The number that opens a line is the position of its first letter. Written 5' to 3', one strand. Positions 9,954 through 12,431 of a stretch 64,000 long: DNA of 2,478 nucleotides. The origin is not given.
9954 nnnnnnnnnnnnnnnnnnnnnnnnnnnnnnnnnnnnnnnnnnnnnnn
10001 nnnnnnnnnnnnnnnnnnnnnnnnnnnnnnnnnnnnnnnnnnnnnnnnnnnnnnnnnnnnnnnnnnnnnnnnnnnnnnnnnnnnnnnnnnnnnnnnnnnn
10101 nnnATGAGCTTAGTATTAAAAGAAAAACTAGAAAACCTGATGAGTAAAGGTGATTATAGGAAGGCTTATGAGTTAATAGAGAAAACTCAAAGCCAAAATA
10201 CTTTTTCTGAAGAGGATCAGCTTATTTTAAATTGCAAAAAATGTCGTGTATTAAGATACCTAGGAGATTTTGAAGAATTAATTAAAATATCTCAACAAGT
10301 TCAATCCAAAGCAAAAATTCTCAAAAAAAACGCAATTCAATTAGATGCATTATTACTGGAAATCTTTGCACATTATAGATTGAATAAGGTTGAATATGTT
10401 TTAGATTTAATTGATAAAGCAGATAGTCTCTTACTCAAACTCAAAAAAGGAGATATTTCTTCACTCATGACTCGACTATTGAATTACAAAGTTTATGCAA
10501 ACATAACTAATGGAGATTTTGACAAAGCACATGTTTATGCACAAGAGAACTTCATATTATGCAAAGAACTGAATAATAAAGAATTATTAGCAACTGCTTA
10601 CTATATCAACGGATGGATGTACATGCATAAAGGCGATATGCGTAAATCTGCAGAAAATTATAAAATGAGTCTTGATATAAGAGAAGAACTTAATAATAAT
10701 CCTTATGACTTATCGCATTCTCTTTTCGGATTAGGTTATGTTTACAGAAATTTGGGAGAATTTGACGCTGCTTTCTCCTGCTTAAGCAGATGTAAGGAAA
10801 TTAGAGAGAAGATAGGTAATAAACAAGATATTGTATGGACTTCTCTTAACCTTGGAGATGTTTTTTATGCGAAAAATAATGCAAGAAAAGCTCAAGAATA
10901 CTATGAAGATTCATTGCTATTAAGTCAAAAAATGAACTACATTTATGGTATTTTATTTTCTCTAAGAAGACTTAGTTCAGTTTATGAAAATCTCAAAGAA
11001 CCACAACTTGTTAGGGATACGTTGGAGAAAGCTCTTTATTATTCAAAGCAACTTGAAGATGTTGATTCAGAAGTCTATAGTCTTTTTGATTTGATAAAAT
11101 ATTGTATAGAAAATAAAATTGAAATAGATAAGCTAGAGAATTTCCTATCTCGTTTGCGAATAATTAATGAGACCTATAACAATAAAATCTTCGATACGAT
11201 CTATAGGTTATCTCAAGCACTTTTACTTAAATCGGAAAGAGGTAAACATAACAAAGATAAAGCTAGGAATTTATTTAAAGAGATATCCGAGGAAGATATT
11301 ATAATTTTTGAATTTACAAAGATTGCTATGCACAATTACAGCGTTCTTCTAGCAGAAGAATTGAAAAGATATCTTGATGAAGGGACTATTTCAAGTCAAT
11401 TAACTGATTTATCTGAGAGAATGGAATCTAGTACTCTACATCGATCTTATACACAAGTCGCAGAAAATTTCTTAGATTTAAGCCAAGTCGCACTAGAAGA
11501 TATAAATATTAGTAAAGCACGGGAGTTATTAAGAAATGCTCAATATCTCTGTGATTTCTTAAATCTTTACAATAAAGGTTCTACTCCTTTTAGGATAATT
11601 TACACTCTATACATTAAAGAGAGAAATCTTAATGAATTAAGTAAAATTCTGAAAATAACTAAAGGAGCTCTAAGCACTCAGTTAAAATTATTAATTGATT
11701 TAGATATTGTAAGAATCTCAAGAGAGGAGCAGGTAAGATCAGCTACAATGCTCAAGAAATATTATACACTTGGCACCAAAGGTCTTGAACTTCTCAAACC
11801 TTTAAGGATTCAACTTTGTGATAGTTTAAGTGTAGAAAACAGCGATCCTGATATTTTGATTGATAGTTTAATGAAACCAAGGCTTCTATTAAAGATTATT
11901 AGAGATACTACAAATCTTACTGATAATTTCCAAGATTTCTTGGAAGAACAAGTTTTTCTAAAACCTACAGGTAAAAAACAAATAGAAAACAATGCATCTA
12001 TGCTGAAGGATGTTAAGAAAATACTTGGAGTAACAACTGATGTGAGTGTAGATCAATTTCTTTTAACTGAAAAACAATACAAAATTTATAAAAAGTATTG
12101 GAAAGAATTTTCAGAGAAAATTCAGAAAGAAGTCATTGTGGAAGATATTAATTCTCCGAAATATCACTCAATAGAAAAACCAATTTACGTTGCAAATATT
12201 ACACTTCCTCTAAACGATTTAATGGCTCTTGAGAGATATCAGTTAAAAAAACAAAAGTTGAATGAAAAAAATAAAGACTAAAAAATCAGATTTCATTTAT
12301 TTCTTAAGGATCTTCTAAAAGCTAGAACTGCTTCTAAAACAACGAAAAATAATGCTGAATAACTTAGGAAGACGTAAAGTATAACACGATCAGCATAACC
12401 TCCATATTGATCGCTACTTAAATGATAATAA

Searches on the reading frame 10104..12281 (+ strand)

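Call 3: search_protein_families(library=pfam, proteins=[window:10104-12281:+], max_evalue=0.01)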
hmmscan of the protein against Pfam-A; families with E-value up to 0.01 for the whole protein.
window:10104-12281:+ (725 aa): 12 families
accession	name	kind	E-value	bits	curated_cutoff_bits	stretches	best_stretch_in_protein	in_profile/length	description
PF13424.12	TPR_12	-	1.9e-17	63.6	30.1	1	206-271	5-72/77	Tetratricopeptide repeat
PF13181.12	TPR_8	-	5.3e-09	36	25.7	1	205-236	2-33/34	Tetratricopeptide repeat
PF00515.34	TPR_1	-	4.6e-08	33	27.8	0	207-235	4-32/34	Tetratricopeptide repeat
PF13176.12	TPR_7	-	5.6e-08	32.7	27.9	0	206-236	1-31/36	Tetratricopeptide repeat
PF07719.23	TPR_2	-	8.2e-08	32.2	27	0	207-234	4-31/34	Tetratricopeptide repeat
PF17874.7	TPR_MalT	-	1.5e-07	31.5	45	1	131-279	48-196/336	MalT-like TPR region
PF13374.12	TPR_10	-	4.6e-06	26.9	27.5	0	210-236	8-34/42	Tetratricopeptide repeat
PF01022.26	HTH_5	-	5.5e-06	26.6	22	1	497-536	6-45/47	Bacterial regulatory protein, arsR family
PF12802.13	MarR_2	-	0.00039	21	27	1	496-541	8-55/61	MarR family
PF13174.12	TPR_6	-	0.003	18.5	26.3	0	206-231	2-27/33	Tetratricopeptide repeat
PF13428.12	TPR_14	-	0.0041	18.1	23.5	0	208-230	5-27/44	Tetratricopeptide repeat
PF13601.12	HTH_34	-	0.0096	16.5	27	0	500-545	7-53/80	Winged helix DNA-binding domain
